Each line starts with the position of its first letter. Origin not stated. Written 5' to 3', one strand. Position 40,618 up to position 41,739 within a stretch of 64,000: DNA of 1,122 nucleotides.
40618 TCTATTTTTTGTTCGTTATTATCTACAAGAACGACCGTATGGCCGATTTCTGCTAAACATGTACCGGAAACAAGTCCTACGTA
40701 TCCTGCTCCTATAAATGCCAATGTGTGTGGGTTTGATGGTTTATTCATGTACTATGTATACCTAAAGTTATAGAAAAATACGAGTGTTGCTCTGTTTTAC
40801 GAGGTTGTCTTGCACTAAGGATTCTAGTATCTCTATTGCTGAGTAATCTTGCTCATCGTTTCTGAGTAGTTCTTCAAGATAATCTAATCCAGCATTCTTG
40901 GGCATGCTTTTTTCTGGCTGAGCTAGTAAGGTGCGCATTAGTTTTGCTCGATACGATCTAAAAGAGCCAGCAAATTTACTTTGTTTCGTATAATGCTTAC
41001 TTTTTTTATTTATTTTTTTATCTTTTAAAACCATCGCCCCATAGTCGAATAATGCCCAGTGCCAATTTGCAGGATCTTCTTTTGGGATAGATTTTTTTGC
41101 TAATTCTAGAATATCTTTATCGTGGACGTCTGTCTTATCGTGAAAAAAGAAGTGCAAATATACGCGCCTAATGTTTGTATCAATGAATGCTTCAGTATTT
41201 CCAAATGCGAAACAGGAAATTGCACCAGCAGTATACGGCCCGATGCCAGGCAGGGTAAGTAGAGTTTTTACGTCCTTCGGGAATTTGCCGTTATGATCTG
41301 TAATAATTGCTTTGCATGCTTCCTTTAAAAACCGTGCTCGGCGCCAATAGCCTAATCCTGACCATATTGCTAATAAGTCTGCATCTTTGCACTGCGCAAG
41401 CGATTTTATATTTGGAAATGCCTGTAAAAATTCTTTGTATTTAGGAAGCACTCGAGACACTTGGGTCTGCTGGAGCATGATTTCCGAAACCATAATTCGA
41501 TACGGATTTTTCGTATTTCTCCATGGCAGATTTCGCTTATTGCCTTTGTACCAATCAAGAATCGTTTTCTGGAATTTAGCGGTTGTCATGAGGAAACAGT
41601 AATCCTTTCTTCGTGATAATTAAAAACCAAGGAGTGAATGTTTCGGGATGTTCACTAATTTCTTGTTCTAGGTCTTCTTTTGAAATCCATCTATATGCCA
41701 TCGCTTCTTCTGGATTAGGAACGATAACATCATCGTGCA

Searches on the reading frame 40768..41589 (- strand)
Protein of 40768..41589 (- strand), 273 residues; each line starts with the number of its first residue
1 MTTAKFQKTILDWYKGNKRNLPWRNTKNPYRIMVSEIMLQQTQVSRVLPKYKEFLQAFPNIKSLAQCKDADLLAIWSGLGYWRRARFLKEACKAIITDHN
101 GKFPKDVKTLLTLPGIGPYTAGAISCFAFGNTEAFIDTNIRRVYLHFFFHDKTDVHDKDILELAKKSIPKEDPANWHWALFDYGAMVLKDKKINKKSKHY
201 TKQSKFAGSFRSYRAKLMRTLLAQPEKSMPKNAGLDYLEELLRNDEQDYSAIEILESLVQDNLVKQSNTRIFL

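Call 69: search_protein_families(library=pfam, proteins=[window:40768-41589:-], max_evalue=0.001)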
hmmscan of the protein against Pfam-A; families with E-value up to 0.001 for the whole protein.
window:40768-41589:- (273 aa): 2 families
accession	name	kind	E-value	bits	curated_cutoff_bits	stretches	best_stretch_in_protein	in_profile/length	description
PF00730.31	HhH-GPD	-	1e-18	68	26.2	1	34-168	1-106/108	HhH-GPD superfamily base excision DNA repair protein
PF00633.29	HHH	-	5.1e-08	32.8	24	1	99-127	2-30/30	Helix-hairpin-helix motif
